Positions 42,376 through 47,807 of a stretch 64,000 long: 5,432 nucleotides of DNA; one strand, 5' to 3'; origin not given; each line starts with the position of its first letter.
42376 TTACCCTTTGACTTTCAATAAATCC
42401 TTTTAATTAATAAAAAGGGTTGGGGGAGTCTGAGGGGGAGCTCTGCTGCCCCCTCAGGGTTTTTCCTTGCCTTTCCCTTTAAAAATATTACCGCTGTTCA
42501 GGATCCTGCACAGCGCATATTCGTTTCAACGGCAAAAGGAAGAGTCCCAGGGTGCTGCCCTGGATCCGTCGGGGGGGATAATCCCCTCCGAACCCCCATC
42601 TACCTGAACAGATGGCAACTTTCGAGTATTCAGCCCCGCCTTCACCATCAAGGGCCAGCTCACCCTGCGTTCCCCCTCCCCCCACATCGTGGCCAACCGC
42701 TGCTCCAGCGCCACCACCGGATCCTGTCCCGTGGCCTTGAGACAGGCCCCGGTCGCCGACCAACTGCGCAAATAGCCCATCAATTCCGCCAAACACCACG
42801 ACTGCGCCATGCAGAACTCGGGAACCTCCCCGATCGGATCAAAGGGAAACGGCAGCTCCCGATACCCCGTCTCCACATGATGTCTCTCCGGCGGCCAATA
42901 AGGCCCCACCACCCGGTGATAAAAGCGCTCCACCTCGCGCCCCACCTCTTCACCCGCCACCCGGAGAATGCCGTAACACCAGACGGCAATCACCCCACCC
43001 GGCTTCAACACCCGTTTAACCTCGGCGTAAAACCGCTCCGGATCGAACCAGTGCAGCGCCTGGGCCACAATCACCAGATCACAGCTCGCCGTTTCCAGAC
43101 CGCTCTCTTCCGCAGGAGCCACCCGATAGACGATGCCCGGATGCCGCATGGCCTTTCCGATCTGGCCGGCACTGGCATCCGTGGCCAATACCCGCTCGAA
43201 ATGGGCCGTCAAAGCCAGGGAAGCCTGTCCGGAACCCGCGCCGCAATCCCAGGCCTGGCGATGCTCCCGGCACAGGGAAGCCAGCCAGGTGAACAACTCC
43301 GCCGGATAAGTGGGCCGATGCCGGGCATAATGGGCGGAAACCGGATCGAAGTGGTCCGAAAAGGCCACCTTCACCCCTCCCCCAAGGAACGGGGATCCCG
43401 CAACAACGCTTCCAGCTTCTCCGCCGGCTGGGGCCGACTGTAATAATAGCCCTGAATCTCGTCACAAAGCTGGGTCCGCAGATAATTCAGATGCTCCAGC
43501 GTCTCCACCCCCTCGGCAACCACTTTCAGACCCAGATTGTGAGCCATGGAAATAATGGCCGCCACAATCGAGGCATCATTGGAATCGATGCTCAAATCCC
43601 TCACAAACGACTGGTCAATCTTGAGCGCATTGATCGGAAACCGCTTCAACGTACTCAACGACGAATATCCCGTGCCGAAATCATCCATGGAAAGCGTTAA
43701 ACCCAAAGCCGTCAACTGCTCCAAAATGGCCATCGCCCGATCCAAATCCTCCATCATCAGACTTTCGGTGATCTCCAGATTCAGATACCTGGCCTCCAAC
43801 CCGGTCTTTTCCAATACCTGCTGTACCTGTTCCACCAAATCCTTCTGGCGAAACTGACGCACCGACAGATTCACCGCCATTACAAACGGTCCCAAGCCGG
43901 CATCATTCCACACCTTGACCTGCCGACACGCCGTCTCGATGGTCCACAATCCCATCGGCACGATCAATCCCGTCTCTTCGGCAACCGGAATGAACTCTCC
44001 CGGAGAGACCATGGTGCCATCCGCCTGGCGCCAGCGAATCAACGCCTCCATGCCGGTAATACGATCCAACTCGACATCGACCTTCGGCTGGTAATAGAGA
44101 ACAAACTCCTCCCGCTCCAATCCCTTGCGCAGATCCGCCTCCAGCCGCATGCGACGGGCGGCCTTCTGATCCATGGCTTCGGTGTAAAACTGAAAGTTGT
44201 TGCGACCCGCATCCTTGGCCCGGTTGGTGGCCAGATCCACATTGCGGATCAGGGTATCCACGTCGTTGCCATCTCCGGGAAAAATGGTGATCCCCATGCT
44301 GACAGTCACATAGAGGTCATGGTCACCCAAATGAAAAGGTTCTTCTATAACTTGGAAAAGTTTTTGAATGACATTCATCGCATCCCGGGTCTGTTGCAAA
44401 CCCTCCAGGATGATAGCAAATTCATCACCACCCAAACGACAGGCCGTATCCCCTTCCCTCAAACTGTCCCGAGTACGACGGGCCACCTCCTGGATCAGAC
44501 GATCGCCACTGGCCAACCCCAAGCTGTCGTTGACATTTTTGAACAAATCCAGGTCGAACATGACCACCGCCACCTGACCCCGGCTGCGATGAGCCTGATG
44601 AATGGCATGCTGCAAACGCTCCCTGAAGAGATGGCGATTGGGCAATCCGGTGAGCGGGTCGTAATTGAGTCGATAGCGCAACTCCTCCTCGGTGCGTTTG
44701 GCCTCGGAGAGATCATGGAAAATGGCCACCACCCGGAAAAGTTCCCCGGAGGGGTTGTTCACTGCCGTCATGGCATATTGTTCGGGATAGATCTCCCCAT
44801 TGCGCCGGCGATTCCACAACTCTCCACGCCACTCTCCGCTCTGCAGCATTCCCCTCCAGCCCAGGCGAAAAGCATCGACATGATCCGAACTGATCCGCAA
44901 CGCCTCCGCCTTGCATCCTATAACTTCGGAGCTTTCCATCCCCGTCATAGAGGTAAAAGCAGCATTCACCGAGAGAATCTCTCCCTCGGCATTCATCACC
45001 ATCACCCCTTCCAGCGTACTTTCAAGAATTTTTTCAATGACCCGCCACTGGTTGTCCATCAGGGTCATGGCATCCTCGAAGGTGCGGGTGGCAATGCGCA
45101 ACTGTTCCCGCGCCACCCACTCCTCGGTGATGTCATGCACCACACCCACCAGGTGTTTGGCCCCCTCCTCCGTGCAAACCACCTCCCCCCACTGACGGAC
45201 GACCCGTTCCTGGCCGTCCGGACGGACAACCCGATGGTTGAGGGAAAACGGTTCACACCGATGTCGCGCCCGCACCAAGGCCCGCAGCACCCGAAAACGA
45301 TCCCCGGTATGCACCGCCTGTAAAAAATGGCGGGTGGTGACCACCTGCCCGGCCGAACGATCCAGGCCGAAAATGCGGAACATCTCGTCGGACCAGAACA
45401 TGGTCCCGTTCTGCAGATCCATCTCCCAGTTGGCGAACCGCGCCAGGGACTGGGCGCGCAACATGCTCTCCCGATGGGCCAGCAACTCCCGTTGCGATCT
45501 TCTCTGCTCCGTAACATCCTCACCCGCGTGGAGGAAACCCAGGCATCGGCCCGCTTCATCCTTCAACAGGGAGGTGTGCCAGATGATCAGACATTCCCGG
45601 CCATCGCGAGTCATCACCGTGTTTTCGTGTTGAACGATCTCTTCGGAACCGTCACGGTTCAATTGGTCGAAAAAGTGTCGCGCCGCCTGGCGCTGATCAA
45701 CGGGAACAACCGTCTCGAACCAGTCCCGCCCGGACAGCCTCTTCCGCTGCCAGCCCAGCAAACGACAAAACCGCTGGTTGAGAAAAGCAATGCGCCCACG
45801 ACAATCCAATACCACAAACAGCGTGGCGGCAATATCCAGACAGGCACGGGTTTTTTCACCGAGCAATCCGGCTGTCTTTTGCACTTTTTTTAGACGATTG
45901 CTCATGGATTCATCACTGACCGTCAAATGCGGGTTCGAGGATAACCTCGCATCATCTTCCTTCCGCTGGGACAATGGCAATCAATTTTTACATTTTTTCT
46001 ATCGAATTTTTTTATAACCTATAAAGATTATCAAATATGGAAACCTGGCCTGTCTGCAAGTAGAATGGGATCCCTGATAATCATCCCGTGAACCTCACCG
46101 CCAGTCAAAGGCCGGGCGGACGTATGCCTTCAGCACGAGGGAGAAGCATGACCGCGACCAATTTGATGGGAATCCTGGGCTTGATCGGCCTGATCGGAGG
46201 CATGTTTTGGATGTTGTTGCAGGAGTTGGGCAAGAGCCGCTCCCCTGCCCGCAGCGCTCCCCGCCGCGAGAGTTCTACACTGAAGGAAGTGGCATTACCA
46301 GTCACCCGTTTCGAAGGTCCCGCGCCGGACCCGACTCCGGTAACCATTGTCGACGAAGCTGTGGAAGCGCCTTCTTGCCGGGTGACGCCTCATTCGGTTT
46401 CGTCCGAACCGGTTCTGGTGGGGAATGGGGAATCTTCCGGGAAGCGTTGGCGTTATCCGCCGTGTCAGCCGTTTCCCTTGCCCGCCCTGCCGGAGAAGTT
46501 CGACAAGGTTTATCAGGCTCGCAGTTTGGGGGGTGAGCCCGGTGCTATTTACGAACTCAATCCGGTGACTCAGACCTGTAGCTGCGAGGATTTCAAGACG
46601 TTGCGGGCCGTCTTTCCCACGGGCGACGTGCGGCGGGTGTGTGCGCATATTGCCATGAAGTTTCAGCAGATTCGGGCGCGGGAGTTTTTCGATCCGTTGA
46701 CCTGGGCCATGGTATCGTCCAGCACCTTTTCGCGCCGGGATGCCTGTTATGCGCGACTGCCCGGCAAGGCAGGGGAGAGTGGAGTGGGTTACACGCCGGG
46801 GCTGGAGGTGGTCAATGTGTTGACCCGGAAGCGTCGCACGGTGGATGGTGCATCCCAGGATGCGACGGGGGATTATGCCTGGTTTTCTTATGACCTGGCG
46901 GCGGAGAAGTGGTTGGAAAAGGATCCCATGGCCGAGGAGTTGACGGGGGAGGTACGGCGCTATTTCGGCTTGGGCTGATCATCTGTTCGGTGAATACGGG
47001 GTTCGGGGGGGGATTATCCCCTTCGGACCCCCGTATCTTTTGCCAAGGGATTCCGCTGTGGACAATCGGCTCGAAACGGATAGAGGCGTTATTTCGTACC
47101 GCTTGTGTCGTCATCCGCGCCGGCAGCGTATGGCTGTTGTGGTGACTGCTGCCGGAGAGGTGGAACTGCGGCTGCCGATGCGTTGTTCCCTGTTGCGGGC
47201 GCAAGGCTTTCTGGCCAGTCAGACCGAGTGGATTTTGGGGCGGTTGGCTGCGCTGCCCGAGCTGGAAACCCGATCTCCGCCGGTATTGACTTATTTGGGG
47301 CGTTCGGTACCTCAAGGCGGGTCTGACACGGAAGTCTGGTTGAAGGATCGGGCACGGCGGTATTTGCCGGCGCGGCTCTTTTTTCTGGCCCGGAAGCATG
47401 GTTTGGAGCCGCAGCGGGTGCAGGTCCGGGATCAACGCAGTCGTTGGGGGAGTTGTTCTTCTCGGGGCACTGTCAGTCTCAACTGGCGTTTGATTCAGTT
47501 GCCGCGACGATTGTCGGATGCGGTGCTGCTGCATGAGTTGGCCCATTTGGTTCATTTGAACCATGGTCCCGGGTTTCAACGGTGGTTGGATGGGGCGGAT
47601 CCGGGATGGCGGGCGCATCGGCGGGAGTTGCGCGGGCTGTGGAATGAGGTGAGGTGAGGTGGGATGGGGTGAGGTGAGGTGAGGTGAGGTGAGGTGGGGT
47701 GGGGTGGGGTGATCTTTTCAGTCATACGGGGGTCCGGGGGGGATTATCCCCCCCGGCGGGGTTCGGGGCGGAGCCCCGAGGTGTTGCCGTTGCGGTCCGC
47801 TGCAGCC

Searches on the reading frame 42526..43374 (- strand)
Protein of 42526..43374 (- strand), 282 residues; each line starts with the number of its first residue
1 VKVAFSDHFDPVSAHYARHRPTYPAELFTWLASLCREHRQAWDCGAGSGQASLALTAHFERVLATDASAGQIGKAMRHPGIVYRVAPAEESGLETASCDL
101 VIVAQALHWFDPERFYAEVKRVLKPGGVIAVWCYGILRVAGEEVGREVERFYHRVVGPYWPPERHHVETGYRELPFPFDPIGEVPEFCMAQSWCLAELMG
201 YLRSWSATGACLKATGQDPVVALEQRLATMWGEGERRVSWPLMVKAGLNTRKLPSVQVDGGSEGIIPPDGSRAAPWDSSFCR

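Call 41: search_protein_families(library=pfam, proteins=[window:42526-43374:-], max_evalue=0.001)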
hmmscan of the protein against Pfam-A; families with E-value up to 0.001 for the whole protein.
window:42526-43374:- (282 aa): 5 families
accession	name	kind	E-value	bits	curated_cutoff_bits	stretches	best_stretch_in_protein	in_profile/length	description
PF08241.18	Methyltransf_11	-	1.4e-18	67.8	21.2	1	43-130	2-94/95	Methyltransferase domain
PF13649.12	Methyltransf_25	-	3.9e-13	50.3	27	1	43-127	3-97/97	Methyltransferase domain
PF08242.18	Methyltransf_12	-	4.7e-09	37.3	30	1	43-129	2-98/98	Methyltransferase domain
PF13847.12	Methyltransf_31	-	3.1e-05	24.1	27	1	41-131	7-109/145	Methyltransferase domain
PF13489.12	Methyltransf_23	-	0.00045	20.4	27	1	16-129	1-114/164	Methyltransferase domain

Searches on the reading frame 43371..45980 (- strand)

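Call 41: search_protein_families(library=pfam, proteins=[window:43371-45980:-], max_evalue=0.001)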
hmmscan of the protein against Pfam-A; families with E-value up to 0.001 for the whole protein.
window:43371-45980:- (869 aa): 10 families
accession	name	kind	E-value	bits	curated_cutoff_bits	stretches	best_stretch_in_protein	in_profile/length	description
PF00563.25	EAL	-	2.7e-72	243.4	31.3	1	615-850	2-236/236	EAL domain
PF00990.26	GGDEF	-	4.1e-48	163.6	23.8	1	439-595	2-161/161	Diguanylate cyclase, GGDEF domain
PF00989.32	PAS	-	1.4e-30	106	22.6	3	316-423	4-112/113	PAS fold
PF08447.18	PAS_3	-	5.8e-25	87.8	25.6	2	194-280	2-88/89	PAS fold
PF13426.13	PAS_9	-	1e-24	87.2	27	2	324-426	2-103/103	PAS domain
PF08448.16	PAS_4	-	8.9e-23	81.1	23.1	2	55-161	8-110/110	PAS fold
PF13188.13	PAS_8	-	4.2e-12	45.9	21.8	2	315-353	3-43/65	PAS domain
PF24820.1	Diguanyl_cycl_sensor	-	1.6e-05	25.2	28.1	0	55-108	9-63/109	Diguanylate cyclase-like sensor domain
PF24990.1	PAS_13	-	0.00025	21.8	27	0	329-424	6-75/143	ERT1/acuK family PAS domain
PF12860.13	PAS_7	-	0.00033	21.2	27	0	56-162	9-113/115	PAS fold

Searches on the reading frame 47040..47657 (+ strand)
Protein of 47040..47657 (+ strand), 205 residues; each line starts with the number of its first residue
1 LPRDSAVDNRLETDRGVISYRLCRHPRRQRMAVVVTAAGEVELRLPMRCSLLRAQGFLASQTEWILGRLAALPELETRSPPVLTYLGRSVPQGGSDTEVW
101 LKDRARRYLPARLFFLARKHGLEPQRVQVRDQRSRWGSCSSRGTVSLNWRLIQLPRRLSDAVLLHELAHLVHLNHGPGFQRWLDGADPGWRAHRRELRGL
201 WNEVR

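Call 41: search_protein_families(library=pfam, proteins=[window:47040-47657:+], max_evalue=0.001)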
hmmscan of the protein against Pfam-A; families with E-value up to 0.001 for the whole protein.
window:47040-47657:+ (205 aa): 2 families
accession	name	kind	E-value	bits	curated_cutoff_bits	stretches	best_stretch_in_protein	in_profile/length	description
PF01863.23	YgjP-like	-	7.2e-40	137.6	26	1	97-198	104-205/207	YgjP-like, metallopeptidase domain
PF10263.15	SprT-like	-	3.5e-05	24.1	25.6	1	123-184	17-93/108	SprT-like family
